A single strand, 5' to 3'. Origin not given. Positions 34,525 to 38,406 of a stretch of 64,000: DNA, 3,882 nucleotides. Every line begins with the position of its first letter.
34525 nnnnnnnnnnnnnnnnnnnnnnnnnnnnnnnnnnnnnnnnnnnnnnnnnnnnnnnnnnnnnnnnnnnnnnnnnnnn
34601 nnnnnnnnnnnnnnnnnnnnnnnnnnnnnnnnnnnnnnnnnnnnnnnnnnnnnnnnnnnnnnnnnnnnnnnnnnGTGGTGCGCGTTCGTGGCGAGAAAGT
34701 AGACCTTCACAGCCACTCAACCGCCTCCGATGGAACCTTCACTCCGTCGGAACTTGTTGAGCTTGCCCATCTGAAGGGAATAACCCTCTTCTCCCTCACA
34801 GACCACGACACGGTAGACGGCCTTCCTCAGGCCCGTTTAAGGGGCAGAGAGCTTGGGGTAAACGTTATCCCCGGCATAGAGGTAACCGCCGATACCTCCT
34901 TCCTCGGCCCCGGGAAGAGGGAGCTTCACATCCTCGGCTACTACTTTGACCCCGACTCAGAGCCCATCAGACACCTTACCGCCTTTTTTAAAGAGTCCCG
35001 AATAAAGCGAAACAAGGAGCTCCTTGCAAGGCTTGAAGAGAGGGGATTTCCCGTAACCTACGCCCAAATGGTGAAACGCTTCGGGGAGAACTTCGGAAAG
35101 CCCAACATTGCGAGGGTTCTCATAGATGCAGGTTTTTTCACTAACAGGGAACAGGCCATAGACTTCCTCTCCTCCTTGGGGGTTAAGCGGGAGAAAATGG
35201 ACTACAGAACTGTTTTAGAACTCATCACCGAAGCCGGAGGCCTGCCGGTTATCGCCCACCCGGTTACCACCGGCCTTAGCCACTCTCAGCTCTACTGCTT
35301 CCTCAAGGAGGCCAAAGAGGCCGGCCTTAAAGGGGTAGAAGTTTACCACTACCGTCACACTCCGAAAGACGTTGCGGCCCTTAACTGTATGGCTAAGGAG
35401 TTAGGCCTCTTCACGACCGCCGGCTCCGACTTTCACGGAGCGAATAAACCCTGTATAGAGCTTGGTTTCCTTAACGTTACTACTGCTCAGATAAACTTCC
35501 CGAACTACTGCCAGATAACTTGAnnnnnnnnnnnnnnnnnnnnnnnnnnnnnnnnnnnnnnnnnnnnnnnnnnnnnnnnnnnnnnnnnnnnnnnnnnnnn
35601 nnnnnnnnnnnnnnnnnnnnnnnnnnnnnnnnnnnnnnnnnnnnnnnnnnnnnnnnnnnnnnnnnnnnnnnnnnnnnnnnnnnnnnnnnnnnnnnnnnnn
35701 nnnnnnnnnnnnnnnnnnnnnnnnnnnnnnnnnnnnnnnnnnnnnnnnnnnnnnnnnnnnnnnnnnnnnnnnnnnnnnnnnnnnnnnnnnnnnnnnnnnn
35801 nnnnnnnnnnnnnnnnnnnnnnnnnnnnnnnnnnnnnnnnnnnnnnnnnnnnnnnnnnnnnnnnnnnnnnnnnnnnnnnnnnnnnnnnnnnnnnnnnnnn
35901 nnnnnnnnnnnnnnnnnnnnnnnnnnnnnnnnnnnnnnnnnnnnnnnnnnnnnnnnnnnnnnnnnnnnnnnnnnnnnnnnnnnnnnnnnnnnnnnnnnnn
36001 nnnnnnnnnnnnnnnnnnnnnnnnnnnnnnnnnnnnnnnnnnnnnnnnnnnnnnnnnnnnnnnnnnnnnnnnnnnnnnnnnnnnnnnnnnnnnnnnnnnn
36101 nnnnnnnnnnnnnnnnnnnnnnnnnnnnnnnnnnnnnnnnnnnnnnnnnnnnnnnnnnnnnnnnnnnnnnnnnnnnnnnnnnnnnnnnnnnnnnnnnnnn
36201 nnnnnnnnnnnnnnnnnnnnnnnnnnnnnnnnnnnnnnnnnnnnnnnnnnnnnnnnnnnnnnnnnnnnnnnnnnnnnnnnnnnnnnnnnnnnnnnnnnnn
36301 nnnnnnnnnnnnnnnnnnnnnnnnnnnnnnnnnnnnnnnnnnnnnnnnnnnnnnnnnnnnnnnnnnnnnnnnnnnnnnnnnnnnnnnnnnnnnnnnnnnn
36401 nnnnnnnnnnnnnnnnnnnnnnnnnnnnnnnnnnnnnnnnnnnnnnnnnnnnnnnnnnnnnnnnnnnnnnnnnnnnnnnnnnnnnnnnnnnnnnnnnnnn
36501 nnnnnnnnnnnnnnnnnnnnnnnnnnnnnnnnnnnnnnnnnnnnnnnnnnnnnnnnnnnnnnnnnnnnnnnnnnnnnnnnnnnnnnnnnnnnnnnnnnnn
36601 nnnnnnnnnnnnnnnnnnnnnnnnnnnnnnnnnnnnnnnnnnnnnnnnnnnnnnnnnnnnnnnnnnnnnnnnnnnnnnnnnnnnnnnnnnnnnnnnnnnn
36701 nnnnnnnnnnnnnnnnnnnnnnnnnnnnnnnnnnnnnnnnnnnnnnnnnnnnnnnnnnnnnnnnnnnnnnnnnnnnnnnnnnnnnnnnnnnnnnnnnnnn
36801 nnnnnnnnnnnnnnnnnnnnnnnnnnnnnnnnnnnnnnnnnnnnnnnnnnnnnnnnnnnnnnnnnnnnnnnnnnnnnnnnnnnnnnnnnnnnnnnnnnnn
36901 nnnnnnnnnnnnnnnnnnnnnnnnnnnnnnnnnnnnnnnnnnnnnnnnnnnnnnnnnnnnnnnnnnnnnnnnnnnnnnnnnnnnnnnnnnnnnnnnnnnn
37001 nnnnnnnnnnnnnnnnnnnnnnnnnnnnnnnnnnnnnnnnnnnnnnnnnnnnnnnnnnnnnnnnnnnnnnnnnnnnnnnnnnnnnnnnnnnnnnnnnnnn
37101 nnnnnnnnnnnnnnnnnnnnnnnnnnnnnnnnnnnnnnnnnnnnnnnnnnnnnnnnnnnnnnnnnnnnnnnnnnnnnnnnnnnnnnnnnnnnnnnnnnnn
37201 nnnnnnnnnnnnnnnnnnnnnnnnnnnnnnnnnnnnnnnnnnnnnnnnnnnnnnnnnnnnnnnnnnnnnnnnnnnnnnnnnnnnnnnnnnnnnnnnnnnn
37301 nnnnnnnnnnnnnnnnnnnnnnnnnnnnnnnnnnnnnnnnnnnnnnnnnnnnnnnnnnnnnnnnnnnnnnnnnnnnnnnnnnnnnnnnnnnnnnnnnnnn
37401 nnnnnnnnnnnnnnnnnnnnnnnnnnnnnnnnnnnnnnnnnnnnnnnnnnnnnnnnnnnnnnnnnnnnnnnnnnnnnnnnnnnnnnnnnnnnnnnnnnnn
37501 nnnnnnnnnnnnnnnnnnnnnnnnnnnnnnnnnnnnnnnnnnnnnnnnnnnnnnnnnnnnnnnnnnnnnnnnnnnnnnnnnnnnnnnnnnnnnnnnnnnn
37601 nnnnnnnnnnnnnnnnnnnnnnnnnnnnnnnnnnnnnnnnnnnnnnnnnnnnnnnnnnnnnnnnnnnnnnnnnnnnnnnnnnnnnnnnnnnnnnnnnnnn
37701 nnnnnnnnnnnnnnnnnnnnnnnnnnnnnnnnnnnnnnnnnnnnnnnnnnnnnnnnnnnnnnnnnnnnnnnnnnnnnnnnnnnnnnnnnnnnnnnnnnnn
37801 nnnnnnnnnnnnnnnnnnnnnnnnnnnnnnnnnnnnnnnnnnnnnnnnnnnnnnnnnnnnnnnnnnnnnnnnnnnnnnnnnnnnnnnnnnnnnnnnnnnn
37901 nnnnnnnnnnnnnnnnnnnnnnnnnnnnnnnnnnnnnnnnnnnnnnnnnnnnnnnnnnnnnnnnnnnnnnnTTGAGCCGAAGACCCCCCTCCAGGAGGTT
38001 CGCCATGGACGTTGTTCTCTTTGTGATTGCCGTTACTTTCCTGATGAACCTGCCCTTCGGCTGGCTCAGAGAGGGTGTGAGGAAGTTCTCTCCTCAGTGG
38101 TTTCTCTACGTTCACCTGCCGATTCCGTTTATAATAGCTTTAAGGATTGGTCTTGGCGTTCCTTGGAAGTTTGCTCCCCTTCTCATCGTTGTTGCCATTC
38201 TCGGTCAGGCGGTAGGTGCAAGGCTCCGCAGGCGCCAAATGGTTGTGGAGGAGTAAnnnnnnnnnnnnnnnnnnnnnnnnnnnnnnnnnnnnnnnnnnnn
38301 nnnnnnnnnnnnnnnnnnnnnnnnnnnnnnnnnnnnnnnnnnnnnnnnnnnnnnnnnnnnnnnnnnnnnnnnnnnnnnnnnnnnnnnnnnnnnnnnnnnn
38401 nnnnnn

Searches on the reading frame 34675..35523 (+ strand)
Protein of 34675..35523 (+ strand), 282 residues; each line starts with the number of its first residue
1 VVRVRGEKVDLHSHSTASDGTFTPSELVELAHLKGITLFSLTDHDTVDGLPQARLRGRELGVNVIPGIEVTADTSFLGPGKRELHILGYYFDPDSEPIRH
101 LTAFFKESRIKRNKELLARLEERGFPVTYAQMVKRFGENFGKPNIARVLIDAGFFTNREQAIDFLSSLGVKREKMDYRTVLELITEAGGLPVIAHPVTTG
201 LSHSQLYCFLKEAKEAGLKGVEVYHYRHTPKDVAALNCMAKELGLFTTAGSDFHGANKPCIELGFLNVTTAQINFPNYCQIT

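Call 19: find_related_loci(query=window:34675-35523:+, collection=genome_contigs, flank=10000)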
Query window:34675-35523:+ (282 aa) in genome_contigs; peptide patterns used: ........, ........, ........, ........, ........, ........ (x = any residue, [..] = any of these).
129 stretches matched a pattern; 78 encode a relative of the query (tblastn E <= 1e-3); 78 distinct loci.
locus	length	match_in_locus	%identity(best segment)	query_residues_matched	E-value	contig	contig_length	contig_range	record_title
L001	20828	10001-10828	71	1-276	4e-132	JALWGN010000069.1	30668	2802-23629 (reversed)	MAG: Desulfurobacteriaceae bacterium isolate T11_metabat2_scaf2bin.178 T11_NODE_400_length_30668_cov_7.759012, whole gen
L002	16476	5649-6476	69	7-282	1e-130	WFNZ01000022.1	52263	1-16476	MAG: Thermovibrio sp. isolate S012_127_esom k151_231460, whole genome shotgun sequence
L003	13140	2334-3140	70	7-275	4e-128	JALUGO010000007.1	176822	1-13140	MAG: Desulfurobacteriaceae bacterium isolate S143_metabat2_scaf2bin.186 S143_NODE_17_length_176822_cov_8.931424, whole g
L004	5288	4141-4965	67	7-281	5e-128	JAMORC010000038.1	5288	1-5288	MAG: Desulfurobacteriaceae bacterium isolate 4561-380_metabat1_scaf2bin.006 4561-380_scaffold_3482_c1, whole genome shot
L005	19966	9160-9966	67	8-276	1e-121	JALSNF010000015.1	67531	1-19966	MAG: Desulfurobacteriaceae bacterium isolate 356-284_maxbin2_scaf2bin.199 356-284_scaffold_18_c1, whole genome shotgun s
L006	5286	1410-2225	66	7-276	3e-118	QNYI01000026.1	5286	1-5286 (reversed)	MAG: Desulfurobacterium sp. isolate MAG 45 Ga0232641_1004156, whole genome shotgun sequence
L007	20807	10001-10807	64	8-276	1e-112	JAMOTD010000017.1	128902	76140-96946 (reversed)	MAG: Desulfurobacteriaceae bacterium isolate 4571-419_metabat1_scaf2bin.009 4571-419_scaffold_27_c1, whole genome shotgu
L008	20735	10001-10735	39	7-255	4e-51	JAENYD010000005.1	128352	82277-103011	MAG: Clostridium thermobutyricum isolate B5_bin.2 B5_bin2_NODE_63_length_128352_cov_11.418373, whole genome shotgun sequ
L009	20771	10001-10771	37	8-264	1e-50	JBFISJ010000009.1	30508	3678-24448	MAG: Nitrospiraceae bacterium isolate Mix_sand13.2021.11.D.64 k141_2980240_length_30508_cov_15.2005, whole genome shotgu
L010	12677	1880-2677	37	9-277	8e-51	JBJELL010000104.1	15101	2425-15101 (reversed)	MAG: Lachnospiraceae bacterium isolate LOHA11_bin.032 NODE_1938_length_15101_cov_5.699920, whole genome shotgun sequence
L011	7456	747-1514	36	9-264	4e-50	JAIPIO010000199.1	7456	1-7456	MAG: Kiritimatiellales bacterium isolate Tobar13.5m-G79 Tobar13-5m-C10700, whole genome shotgun sequence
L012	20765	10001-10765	39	9-264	8e-50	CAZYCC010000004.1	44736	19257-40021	MAG TPA_asm: uncultured Lachnospiraceae bacterium isolate SRP314395_co1_97 genome assembly, contig: NODE_526_length_4473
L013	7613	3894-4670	39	8-255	9e-49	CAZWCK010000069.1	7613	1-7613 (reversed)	MAG TPA_asm: uncultured Oscillospiraceae bacterium isolate binchicken_co154_37 genome assembly, contig: NODE_20659_lengt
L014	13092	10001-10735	38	8-257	2e-48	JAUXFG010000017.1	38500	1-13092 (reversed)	MAG: Candidatus Fermentibacteria bacterium isolate CSMAG_2897 CSMAG_2897_k117_1796959_length_38500_cov_10.0000, whole ge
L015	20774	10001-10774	35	8-255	1e-45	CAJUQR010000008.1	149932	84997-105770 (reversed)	MAG TPA_asm: uncultured Peptostreptococcaceae bacterium isolate MGBC162508 genome assembly, contig: MGBC162508.8, whole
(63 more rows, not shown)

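Call 29: search_protein_families(library=pfam, proteins=[window:34675-35523:+], max_evalue=0.01)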
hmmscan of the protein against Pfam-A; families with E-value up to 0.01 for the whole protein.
window:34675-35523:+ (282 aa): 1 family
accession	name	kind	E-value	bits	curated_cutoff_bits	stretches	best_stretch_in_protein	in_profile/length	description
PF02811.25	PHP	-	1.9e-09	38.5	26.4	1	10-79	1-67/164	PHP domain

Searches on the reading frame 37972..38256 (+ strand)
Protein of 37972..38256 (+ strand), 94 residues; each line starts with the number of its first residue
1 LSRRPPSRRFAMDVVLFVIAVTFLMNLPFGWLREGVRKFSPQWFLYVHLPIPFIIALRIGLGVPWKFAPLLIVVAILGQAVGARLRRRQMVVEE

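Call 29: search_protein_families(library=pfam, proteins=[window:37972-38256:+], max_evalue=0.01)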
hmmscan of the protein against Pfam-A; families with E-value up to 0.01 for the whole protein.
window:37972-38256:+ (94 aa): 0 families

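Call 32: find_related_loci(query=window:37972-38256:+, collection=metagenome_contigs, flank=10000)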
Query window:37972-38256:+ (94 aa) in metagenome_contigs; peptide patterns used: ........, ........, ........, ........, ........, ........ (x = any residue, [..] = any of these).
600 stretches matched a pattern (row limit reached: there are more); 6 encode a relative of the query (tblastn E <= 1e-3); 6 distinct loci.
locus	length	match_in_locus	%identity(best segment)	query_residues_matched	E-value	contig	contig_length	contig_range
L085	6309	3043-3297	46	6-88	2e-22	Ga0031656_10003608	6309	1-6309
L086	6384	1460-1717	48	6-89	5e-22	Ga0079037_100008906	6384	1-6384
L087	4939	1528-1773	51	11-91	3e-21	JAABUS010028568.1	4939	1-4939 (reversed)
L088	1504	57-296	45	12-89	6e-18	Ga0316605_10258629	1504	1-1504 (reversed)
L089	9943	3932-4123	53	18-79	1e-16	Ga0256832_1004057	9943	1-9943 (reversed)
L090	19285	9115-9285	56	18-72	6e-16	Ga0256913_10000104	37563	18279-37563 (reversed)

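Call 60: search_protein_families(library=ncbifam, proteins=[window:37972-38256:+], max_evalue=0.001)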
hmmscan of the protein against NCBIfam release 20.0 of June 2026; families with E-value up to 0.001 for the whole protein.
window:37972-38256:+ (94 aa): 0 families
